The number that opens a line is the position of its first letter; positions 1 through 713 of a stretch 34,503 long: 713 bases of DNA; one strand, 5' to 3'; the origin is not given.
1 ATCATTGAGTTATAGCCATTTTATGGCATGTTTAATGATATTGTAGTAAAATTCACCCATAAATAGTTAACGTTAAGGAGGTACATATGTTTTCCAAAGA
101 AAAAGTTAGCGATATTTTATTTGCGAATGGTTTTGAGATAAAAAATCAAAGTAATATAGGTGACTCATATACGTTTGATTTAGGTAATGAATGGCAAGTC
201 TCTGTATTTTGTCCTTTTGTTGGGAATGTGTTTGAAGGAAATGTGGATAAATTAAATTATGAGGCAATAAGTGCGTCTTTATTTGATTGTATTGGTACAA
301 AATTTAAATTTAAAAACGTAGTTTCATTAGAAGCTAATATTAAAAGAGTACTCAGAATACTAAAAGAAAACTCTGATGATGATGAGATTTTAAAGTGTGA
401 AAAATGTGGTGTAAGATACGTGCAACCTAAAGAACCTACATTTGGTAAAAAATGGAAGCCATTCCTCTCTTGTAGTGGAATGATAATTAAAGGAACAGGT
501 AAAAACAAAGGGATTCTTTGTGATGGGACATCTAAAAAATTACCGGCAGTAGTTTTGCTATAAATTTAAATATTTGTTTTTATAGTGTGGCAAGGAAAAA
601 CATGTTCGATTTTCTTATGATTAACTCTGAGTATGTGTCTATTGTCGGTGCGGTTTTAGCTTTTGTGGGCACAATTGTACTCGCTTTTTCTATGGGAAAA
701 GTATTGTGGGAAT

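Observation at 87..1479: Three-gene plus-strand block: Zn-ribbon protein, TM/coiled-coil protein and small TM protein of unknown function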

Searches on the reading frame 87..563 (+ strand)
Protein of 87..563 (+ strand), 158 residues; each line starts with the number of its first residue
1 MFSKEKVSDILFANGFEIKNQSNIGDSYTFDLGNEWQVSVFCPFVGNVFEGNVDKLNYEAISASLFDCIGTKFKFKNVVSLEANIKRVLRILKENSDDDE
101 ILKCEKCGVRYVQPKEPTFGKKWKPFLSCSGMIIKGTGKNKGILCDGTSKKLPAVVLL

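Call 8: search_protein_families(library=pfam, proteins=[window:87-563:+], max_evalue=1)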
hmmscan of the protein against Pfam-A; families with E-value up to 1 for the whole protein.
window:87-563:+ (158 aa): 2 families
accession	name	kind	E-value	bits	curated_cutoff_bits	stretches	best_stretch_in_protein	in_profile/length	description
PF13408.12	Zn_ribbon_recom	-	0.091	13.6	25.3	1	101-143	5-44/58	Recombinase zinc beta ribbon domain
PF02146.23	SIR2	-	0.1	13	24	1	49-150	82-176/180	Sir2 family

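Call 9: search_protein_families(library=padloc, proteins=[window:87-563:+], max_evalue=1)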
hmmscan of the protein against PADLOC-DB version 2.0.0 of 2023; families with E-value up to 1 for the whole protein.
window:87-563:+ (158 aa): 0 families

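Call 10: find_homologous_proteins(query=window:87-563:+)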
Query window:87-563:+ (158 aa): 17 proteins with E <= 0.001 among 19 candidates.
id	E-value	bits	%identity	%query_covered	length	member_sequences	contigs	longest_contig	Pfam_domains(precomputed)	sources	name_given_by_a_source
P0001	1.4e-97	342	96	100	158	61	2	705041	-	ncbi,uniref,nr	ncbi:hypothetical protein I5504_01355 [Citrobacter koseri]|uniref:hypothetical protein n=1 Tax=Citro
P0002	1.4e-65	238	64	100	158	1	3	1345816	-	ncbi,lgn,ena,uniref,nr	ncbi:hypothetical protein Q4Q49_18360 [Shewanella sp. SP1S1-7]|uniref:hypothetical protein n=1 Tax=S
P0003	1.9e-63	231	63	100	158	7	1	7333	-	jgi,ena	-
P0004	2.0e-62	228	61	100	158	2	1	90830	-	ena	-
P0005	6.3e-61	223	61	100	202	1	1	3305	-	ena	-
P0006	2.5e-60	221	61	100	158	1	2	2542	-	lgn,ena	-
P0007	1.3e-57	212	58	100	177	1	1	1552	-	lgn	-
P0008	7.6e-55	203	58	100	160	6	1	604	-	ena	-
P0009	8.4e-55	203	58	100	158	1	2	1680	-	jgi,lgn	jgi:hypothetical protein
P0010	2.1e-54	202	58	98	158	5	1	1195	-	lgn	-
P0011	2.0e-51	192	58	99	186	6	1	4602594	-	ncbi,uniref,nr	ncbi:hypothetical protein Shew_2731 [Shewanella loihica PV-4]|uniref:Uncharacterized protein n=2 Tax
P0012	3.6e-51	191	57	99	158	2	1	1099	-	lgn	-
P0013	1.1e-49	186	56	99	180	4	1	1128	-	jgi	-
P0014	1.6e-48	183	54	100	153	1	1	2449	-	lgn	-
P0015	6.2e-48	181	58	96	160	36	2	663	-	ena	-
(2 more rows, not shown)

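Call 12: find_encoding_contigs(protein=P0002, flank=6000, max_places=3)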
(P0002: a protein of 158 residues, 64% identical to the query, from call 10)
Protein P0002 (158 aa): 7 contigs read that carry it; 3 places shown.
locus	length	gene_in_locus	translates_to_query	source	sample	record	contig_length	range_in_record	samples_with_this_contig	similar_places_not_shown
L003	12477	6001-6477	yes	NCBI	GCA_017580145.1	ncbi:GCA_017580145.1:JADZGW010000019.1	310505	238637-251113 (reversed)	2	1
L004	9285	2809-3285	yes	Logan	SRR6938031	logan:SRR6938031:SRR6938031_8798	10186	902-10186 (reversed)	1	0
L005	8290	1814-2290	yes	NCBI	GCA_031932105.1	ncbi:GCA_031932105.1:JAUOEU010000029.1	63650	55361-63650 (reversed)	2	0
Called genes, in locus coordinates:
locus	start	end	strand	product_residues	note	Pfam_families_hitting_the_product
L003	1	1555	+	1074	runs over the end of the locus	PF26549:Tricorn_N, PF26550:Tricorn_2nd, PF26549:Tricorn_N (weak), PF26550:Tricorn_2nd, PF26549:Tricorn_N (weak), PF14684:Tricorn_C1, PF14685:PDZ_Tricorn, PF03572:Peptidase_S41, +4 more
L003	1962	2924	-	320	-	PF13495:Phage_int_SAM_4, PF00589:Phage_integrase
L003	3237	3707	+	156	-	-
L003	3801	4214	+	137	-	-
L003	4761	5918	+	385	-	PF13289:SIR2_2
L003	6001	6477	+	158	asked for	-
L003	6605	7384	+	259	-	-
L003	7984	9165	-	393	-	PF00890:FAD_binding_2 (weak), PF01494:FAD_binding_3, PF03486:HI0933_like (faint), PF04820:Trp_halogenase (weak), PF07992:Pyr_redox_2 (weak), PF12831:FAD_oxidored (weak), PF01266:DAO (weak), PF04820:Trp_halogenase, +2 more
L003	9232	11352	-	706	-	PF17990:LodA_N, PF18417:LodA_C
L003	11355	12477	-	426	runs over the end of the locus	-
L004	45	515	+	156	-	-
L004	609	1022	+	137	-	-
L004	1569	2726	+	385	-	PF13289:SIR2_2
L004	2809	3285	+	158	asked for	-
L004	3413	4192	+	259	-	-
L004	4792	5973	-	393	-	PF00890:FAD_binding_2 (weak), PF01494:FAD_binding_3, PF03486:HI0933_like (faint), PF04820:Trp_halogenase (weak), PF07992:Pyr_redox_2 (weak), PF12831:FAD_oxidored (weak), PF01266:DAO (weak), PF04820:Trp_halogenase, +2 more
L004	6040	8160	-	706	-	PF17990:LodA_N, PF18417:LodA_C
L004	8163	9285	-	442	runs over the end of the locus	-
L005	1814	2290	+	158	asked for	-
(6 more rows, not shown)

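Call 13: find_encoding_contigs(protein=P0011, flank=6000, max_places=3)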
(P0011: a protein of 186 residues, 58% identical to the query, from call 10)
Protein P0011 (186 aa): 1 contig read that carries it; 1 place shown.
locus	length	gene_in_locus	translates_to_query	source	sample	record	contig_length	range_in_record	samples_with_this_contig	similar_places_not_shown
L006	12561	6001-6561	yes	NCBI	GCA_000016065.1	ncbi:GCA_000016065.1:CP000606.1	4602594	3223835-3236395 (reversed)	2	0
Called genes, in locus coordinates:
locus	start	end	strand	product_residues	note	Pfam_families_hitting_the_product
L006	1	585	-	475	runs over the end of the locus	PF01189:Methyltr_RsmB-F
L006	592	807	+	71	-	-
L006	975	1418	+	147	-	PF02627:CMD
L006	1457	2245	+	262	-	PF12833:HTH_18, PF00165:HTH_AraC (weak)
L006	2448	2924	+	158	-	PF22381:Staph_reg_Sar_Rot, PF12802:MarR_2, PF01047:MarR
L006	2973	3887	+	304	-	PF01734:Patatin, PF19890:DUF6363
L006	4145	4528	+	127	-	PF02627:CMD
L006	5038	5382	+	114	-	PF00583:Acetyltransf_1, PF13302:Acetyltransf_3 (weak), PF13673:Acetyltransf_10 (weak), PF13508:Acetyltransf_7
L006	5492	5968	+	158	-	-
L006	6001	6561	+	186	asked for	-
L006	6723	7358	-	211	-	PF02798:GST_N, PF13417:GST_N_3, PF13409:GST_N_2, PF14497:GST_C_3, PF00043:GST_C, PF13410:GST_C_2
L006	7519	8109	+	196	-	PF00440:TetR_N, PF16925:TetR_C_13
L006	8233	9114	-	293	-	PF01145:Band_7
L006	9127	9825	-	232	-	PF09365:DUF2461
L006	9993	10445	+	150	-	PF02639:DUF188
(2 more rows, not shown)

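Call 14: find_encoding_contigs(protein=P0004, flank=6000, max_places=3)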
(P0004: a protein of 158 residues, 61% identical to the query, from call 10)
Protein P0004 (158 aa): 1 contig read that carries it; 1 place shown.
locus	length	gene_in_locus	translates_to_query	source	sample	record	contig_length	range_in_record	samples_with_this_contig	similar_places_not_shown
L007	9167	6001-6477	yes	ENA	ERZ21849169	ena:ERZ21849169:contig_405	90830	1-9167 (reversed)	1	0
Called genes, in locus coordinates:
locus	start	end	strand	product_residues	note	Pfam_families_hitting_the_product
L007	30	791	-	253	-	PF00389:2-Hacid_dh, PF02826:2-Hacid_dh_C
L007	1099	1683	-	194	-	PF00255:GSHPx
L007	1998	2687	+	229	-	PF03446:NAD_binding_2, PF14833:NAD_binding_11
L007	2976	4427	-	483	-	PF00929:RNase_T, PF08411:ExoI_SH3, PF26016:ExoI_C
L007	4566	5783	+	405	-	PF13356:Arm-DNA-bind_3, PF14659:Phage_int_SAM_3 (weak), PF00589:Phage_integrase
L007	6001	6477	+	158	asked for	-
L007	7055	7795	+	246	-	-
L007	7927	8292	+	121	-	-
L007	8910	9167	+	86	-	?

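Call 34: predict_structure(alignment_id=A1)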
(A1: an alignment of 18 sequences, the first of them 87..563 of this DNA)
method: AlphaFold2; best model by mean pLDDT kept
length: 158 residues; sequences in the alignment: 18
mean_pLDDT: 87.1   pTM: 0.82
mean pLDDT of the five models: 87.1, 81.7, 81.5, 77.2, 69.9
residues with pLDDT >= 90: 91; 70-90: 49; 50-70: 12; < 50: 6
segments of 3 or more residues with pLDDT < 50: 134-137
pLDDT, mean of each block of 10 residues (from residue 1): 95 94 91 95 91 93 90 96 98 94 86 86 82 49 62 93
secondary structure, 60 per line:
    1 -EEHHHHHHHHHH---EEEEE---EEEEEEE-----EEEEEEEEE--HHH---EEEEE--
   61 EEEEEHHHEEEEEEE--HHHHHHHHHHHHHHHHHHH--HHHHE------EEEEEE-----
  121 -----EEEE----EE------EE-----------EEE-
elements in order: H4-13 E17-21 E25-31 E37-45 E54-58 E61-65 E69-75 H78-96 H99-102 E110-115 E126-129 E155-157

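Call 37: search_protein_representatives(alignment_id=A1)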
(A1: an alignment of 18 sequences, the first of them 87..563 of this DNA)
Query: 18 sequences, 158 profile positions. Proteins with E-value up to 0.001 (for the whole library): 48; up to 1e-10: 37; up to 1e-30: 7. The best 48 are listed.
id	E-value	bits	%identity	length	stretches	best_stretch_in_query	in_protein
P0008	3.6e-75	267.2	-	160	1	1-157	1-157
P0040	5.7e-43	162.6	-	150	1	6-158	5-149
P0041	7.4e-39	149.2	-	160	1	4-157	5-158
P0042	9.5e-39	148.9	-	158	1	3-157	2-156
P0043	4.2e-35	137.0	-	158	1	6-157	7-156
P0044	4.8e-34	133.6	-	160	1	3-157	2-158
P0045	1.6e-32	128.7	-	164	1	6-157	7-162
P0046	5.3e-30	120.4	-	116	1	52-157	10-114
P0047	2.2e-27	112.0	-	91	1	90-158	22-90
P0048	8.5e-27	110.0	-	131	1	4-121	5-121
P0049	1.8e-24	102.5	-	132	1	49-157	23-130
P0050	5.7e-24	100.9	-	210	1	1-157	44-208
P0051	2.1e-22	95.8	-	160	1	3-155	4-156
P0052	4.2e-22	94.8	-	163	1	3-157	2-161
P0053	1.2e-20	90.1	-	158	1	6-156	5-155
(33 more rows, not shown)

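Call 43: search_solved_structures(query=A1, max_evalue=10, show_alignments=3)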
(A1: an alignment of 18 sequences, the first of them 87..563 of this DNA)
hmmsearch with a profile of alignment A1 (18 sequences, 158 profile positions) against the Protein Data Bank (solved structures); distinct sequences matched with E-value up to 10: 9.
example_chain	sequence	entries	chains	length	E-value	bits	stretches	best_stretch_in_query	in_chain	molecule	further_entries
4ckt_A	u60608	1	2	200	0.022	17.7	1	22-60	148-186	PIH1 DOMAIN-CONTAINING PROTEIN 1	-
4oo1_F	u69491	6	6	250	0.061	16.2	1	62-113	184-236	Exosome complex component MTR3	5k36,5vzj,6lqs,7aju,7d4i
5g06_F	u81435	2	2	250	0.061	16.2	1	62-113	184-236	EXOSOME COMPLEX COMPONENT MTR3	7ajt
5jea_F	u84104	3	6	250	0.062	16.2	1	62-113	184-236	Exosome complex component MTR3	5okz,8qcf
4ifd_F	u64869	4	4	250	0.062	16.2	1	62-113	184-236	Exosome complex component MTR3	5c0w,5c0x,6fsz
4cse_A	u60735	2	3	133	0.14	15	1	22-53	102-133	PIH1 DOMAIN-CONTAINING PROTEIN 1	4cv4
4bjm_A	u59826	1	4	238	0.96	12.3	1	20-98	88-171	AVRM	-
8fx4_D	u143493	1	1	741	1.2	12.1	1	51-112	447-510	Guanylyl cyclase C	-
2cu8_A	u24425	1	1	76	8.2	9.3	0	103-130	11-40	Cysteine-rich protein 2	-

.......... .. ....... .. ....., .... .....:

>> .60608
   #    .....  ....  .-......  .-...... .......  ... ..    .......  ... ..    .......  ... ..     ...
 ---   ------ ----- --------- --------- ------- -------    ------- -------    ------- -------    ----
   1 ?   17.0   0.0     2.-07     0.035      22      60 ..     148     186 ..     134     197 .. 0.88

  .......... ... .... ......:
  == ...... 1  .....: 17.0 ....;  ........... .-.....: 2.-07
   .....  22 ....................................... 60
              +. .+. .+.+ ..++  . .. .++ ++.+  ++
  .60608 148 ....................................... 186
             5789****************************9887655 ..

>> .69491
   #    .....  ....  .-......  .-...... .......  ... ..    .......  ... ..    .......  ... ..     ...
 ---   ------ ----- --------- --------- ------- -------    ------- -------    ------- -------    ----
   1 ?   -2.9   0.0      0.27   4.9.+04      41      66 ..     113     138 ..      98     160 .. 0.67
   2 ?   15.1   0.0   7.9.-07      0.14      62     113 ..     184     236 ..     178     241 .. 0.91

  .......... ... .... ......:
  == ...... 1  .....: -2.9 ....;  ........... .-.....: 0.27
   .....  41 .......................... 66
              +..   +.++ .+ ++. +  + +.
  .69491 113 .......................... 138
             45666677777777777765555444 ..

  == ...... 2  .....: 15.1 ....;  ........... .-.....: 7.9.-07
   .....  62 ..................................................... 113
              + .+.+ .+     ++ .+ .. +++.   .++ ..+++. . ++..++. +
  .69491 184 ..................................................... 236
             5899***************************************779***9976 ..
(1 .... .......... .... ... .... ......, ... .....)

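Call 47: fold_search(model_id=the predicted structure, library=pdb)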
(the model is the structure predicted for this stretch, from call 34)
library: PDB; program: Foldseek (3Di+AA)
matches with E <= 10: 339; with E <= 0.001: 0
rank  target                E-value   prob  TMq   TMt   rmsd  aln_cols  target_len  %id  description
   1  3qv0                  5.7e-01  0.54  0.25  0.23   4.7        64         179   12  Crystal structure of Saccharomyces cerevisiae Mam33 (released 2011-06-08)
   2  2bsj_B                5.7e-01  0.12  0.25  0.31  13.7       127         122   12  Native Crystal Structure of the Type III Secretion chaperone SycT from Yersinia enterocolitica (released 2005-09-20)
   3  2bsh_A                6.1e-01  0.12  0.24  0.30  14.1       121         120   13  Crystal structure of the type III secretion chaperone SycT from Yersinia enterocolitica (crystal form 2) (released 2005-08-15)
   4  5jm8_E                6.4e-01  0.13  0.23  0.09  11.2       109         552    4  The structure of ATP-bound aerobactin synthetase IucA from a hypervirulent pathotype of Klebsiella pneumoniae (released 2016-06-15)
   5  2bho                  6.8e-01  0.16  0.27  0.36  13.4       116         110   11  Crystal structure of the Yersinia enterocolitica type III secretion chaperone SycT (released 2005-07-06)
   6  8ybr_A                7.3e-01  0.14  0.26  0.09   8.8       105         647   15  Choline transporter BetT (released 2024-09-04)
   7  2bsi_A                9.8e-01  0.13  0.26  0.33  13.8       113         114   13  Crystal structure of the type III secretion chaperone SycT from Yersinia enterocolitica (crystal form 1) (released 2005-09-26)
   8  2bsj_A                9.8e-01  0.11  0.21  0.25  15.5       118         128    8  Native Crystal Structure of the Type III Secretion chaperone SycT from Yersinia enterocolitica (released 2005-09-20)
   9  4zgy_B                1.0e+00  0.15  0.24  0.26   9.7        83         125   11  STRUCTURE of HUMAN ORNITHINE DECARBOXYLASE IN COMPLEX WITH A C-TERMINAL FRAGMENT OF ANTIZYME (released 2015-09-02)
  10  2bsh_B                1.0e+00  0.13  0.25  0.32  13.7       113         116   14  Crystal structure of the type III secretion chaperone SycT from Yersinia enterocolitica (crystal form 2) (released 2005-08-15)
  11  7szc_C                1.1e+00  0.28  0.19  0.14   4.8        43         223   12  Crystal Structure Analysis of human PRPK complex with a compound (released 2022-12-14)
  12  3ose                  1.1e+00  0.15  0.22  0.32   8.6        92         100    5  Structure of the Kinase Associated Domain 1 (KA1) from MARK1 kinase (released 2010-12-22)
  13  7sza_C                1.2e+00  0.23  0.18  0.14   5.0        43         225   12  Crystal Structure Analysis of human PRPK complex with a compound (released 2023-01-25)
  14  2g7j_MODEL_1_A        1.2e+00  0.33  0.17  0.23   2.8        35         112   23  Solution NMR structure of the putative cytoplasmic protein ygaC from Salmonella typhimurium. Northeast Structu (released 2006-05-02)
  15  5jm8_C                1.2e+00  0.10  0.24  0.09  11.1       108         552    5  The structure of ATP-bound aerobactin synthetase IucA from a hypervirulent pathotype of Klebsiella pneumoniae (released 2016-06-15)
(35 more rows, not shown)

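Call 49: find_related_loci(query=A1, collection=genome_contigs, flank=5000)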
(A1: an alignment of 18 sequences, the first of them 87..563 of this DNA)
Query A1 (158 aa) in genome_contigs; peptide patterns used: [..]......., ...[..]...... (x = any residue, [..] = any of these).
53 stretches matched a pattern; 6 encode a relative of the query (tblastn E <= 1e-3); 6 distinct loci.
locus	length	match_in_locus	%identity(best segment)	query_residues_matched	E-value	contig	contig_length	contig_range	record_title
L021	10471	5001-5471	53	1-158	2e-51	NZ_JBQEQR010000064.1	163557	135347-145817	Vibrio sp. WZ-1 k141_141, whole genome shotgun sequence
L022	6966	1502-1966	51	1-156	3e-47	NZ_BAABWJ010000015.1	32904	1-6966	Pseudoteredinibacter isoporae strain HU-06130-CL sequence15, whole genome shotgun sequence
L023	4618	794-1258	46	2-156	4e-47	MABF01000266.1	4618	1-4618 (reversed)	'Osedax' symbiont bacterium Rs2_46_30_T18 BD02T18_scaffold_5569, whole genome shotgun sequence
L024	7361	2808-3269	45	2-156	1e-39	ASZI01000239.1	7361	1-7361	MAG: Osedax symbiont Rs2 5222_239, whole genome shotgun sequence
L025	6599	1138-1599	39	3-157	4e-35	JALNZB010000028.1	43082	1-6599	MAG: Sulfuritalea sp. isolate SO_2017_GW1 bin 87 NODE_4233_length_43082_cov_1.537935_OW334_2017, whole genome shotgun se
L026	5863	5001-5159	31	68-129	7e-5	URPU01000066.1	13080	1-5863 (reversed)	uncultured Clostridiales bacterium isolate UMGS1230 genome assembly, contig: NODE_2324_length_13080_cov_10.506641, whole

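Call 53: search_dna_similar(query=window:87-563:+, collection=plasmids, mode=protein, max_evalue=0.001)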
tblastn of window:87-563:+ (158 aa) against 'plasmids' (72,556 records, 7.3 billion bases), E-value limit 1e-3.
No match.

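Call 54: search_dna_similar(query=window:87-563:+, collection=phages, mode=protein, max_evalue=0.001)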
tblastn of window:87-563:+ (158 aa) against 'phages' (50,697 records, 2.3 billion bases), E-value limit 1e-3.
No match.

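Call 60: search_protein_families(library=phrogs, proteins=[window:87-563:+], max_evalue=1)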
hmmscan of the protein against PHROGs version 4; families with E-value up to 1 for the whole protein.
window:87-563:+ (158 aa): 4 families
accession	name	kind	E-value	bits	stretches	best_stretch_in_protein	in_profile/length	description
phrog_10481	-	unknown function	0.13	13.7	0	96-119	14-37/85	-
phrog_18618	-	unknown function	0.17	13.1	1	52-97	11-53/74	-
phrog_4074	-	unknown function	0.2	12.7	0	17-47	13-43/90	-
phrog_19173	-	unknown function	0.34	11.9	1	92-108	3-19/65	-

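Call 61: search_protein_families(library=ncbifam, proteins=[window:87-563:+], max_evalue=1)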
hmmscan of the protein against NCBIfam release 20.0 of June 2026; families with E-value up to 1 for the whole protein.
window:87-563:+ (158 aa): 3 families
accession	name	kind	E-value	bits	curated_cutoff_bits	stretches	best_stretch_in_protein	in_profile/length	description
NF000514.1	ABCF_OptrA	exception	0.097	10.9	1450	1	45-132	86-171/655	ABC-F type ribosomal protection protein OptrA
NF052510.1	methyltran_MpqE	exception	0.12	11.7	335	1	49-95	103-146/234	methyl-plastoquinone biosynthesis methyltransferase MpqE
NF001240.0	PRK00216.1-1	equivalog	0.16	10.9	378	1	61-94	129-162/251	bifunctional demethylmenaquinone methyltransferase/2-methoxy-6-polyprenyl-1,4-benzoquinol methylase UbiE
